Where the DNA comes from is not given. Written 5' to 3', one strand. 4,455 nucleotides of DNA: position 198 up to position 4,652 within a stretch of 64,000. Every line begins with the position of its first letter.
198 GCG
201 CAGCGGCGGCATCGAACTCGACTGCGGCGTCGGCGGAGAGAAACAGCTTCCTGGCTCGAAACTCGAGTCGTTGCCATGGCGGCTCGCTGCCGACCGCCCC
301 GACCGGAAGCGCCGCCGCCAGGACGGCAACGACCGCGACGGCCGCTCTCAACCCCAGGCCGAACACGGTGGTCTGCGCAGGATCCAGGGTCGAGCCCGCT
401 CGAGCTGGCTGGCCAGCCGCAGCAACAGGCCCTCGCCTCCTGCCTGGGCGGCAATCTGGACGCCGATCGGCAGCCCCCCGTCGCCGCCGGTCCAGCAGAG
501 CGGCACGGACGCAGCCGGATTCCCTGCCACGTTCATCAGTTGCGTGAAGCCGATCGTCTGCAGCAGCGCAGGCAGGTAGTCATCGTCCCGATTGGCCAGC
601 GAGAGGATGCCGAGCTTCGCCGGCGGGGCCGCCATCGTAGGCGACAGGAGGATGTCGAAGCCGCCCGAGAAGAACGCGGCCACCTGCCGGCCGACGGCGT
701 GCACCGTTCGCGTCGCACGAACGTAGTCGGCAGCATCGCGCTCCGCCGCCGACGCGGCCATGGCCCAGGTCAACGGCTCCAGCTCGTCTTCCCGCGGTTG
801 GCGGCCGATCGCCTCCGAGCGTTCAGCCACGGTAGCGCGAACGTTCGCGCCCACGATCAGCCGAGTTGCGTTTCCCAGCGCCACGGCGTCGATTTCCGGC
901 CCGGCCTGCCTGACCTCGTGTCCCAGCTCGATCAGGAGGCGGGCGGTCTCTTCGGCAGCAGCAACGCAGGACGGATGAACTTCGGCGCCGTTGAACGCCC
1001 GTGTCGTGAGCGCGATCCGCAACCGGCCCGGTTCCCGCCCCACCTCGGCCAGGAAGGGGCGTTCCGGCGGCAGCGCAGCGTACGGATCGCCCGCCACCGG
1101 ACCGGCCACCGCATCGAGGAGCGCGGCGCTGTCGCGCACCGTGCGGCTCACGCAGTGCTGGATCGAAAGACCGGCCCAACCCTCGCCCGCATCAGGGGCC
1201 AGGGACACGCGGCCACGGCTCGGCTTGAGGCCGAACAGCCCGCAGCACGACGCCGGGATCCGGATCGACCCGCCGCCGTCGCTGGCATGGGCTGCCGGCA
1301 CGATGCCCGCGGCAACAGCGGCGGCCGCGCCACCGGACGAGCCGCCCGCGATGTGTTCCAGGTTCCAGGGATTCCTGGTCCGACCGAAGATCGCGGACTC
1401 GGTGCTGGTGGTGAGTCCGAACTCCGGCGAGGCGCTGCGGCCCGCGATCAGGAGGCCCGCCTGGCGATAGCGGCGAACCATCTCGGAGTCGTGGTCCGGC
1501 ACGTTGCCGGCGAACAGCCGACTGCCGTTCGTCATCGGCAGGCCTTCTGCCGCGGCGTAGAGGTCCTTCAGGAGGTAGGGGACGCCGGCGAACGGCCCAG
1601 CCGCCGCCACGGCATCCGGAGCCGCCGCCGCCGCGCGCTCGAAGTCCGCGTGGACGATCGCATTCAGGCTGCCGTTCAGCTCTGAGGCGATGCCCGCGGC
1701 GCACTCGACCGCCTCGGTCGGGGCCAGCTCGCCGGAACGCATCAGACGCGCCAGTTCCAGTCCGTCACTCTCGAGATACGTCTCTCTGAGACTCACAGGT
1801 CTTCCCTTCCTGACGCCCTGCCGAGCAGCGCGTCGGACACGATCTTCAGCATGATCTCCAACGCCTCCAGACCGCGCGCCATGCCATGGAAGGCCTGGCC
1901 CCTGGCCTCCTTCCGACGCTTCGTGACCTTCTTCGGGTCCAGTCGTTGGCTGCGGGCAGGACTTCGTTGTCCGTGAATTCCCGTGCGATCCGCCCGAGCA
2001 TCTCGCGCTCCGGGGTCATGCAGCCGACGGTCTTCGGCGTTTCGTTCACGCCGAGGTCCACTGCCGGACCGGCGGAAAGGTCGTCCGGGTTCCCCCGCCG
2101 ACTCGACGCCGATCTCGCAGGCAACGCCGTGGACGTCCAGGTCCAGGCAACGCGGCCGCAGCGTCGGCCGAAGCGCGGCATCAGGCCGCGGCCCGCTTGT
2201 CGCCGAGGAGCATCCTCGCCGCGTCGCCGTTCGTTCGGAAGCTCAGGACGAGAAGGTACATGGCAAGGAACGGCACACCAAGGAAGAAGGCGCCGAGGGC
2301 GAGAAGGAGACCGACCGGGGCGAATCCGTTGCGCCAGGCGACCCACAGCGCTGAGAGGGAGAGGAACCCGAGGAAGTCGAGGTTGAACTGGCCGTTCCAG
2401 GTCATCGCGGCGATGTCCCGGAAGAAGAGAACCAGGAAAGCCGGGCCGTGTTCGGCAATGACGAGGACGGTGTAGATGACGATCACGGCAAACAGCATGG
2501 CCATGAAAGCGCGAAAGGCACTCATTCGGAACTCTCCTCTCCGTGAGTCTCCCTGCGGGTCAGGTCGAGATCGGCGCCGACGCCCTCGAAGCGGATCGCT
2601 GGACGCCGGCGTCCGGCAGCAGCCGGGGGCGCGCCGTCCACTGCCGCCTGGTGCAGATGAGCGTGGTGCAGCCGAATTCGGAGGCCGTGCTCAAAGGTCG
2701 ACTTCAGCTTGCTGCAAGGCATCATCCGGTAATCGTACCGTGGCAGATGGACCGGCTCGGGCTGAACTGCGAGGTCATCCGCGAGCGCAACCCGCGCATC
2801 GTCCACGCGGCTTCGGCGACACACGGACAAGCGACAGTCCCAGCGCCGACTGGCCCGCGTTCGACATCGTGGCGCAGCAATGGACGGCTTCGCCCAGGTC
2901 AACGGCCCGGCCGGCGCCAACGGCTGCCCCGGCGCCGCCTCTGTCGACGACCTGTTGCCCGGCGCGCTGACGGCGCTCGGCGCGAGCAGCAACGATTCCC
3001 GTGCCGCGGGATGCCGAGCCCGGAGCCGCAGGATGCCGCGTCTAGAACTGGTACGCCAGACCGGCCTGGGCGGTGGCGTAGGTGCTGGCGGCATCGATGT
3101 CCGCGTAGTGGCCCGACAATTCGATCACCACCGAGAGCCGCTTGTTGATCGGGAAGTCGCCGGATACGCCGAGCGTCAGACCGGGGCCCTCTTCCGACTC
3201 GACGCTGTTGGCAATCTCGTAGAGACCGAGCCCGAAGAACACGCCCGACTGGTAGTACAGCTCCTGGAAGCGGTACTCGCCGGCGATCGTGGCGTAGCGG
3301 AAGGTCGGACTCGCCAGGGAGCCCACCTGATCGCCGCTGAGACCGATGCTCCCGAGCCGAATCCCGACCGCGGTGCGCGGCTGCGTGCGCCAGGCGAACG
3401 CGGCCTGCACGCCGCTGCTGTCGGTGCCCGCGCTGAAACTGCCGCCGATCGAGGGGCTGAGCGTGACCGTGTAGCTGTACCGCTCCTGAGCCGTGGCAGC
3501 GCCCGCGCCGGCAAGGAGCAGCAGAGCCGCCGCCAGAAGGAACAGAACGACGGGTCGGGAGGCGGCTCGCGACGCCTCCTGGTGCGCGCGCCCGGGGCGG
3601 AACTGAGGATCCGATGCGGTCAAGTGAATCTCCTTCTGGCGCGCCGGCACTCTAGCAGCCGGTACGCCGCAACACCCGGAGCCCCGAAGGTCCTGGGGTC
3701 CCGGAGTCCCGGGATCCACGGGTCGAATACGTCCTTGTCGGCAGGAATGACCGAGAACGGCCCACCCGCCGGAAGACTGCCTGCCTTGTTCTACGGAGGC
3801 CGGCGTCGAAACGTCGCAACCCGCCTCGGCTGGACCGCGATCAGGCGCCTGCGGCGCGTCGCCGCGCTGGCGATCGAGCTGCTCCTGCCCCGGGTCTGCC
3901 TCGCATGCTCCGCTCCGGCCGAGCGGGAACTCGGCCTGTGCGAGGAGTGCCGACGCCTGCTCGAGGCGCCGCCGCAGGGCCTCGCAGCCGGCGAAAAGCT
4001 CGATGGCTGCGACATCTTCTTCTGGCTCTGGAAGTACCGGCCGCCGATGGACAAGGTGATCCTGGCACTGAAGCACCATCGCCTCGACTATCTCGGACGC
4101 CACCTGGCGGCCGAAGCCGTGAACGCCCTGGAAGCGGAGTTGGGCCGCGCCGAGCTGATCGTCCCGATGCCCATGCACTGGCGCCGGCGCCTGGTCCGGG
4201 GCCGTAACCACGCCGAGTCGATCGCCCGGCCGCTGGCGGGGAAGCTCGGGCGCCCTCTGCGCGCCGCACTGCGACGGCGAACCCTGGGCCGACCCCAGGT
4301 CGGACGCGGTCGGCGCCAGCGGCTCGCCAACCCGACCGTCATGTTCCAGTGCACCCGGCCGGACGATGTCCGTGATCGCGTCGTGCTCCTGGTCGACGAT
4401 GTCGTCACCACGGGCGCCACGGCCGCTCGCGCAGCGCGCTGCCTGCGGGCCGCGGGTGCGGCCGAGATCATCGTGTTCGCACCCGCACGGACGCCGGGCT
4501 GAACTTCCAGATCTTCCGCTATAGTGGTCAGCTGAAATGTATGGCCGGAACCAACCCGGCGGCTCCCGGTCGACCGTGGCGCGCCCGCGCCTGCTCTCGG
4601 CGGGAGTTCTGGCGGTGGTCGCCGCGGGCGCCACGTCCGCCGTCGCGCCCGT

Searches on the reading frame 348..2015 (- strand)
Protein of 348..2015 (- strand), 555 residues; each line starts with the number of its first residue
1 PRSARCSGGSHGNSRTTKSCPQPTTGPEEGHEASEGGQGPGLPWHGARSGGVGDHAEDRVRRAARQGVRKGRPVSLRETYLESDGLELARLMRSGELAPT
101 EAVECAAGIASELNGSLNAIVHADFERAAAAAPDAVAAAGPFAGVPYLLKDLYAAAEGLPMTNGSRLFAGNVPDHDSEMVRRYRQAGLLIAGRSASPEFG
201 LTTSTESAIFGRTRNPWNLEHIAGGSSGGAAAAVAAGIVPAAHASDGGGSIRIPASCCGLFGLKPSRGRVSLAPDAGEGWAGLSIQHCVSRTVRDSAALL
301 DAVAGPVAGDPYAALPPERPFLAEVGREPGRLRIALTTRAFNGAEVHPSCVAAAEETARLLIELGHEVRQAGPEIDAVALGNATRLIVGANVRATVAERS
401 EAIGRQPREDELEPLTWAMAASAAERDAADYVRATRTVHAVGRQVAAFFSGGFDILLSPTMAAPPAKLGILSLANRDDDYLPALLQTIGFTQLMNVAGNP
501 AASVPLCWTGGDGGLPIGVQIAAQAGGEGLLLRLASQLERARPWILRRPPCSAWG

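Call 91: search_protein_families(library=pfam, proteins=[window:348-2015:-], max_evalue=0.0001)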
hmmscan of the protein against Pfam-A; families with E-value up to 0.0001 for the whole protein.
window:348-2015:- (555 aa): 1 family
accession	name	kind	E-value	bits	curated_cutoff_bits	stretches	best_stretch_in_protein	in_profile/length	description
PF01425.27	Amidase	-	1.6e-93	314.7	27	1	110-532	10-445/445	Amidase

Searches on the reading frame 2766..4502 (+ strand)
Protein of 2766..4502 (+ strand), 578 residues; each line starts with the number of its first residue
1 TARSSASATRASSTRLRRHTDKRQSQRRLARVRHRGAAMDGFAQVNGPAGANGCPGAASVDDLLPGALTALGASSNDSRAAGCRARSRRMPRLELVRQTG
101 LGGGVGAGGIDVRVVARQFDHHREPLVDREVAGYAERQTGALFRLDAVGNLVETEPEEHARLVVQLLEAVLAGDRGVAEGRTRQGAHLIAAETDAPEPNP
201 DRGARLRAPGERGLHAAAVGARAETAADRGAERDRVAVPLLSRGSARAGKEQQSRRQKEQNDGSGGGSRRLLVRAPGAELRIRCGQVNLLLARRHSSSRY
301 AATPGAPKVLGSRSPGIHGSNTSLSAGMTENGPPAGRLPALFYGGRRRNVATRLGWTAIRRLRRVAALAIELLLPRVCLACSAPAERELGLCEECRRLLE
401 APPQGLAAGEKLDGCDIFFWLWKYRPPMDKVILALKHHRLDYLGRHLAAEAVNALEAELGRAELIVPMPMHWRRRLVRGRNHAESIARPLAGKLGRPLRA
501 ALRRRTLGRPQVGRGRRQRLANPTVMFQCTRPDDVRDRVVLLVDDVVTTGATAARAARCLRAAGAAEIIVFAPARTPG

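Call 91: search_protein_families(library=pfam, proteins=[window:2766-4502:+], max_evalue=0.0001)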
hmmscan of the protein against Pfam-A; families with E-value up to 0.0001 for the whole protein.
window:2766-4502:+ (578 aa): 3 families
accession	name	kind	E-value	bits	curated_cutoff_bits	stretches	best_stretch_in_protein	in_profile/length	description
PF00156.33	Pribosyltran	-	5.8e-07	29.4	26.3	1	523-572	79-122/158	Phosphoribosyl transferase domain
PF18912.6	DZR_2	-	9.2e-06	25.8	27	1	370-399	2-31/56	Double zinc ribbon domain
PF14681.12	UPRTase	-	2.7e-05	24.2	27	1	524-571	107-155/206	Uracil phosphoribosyltransferase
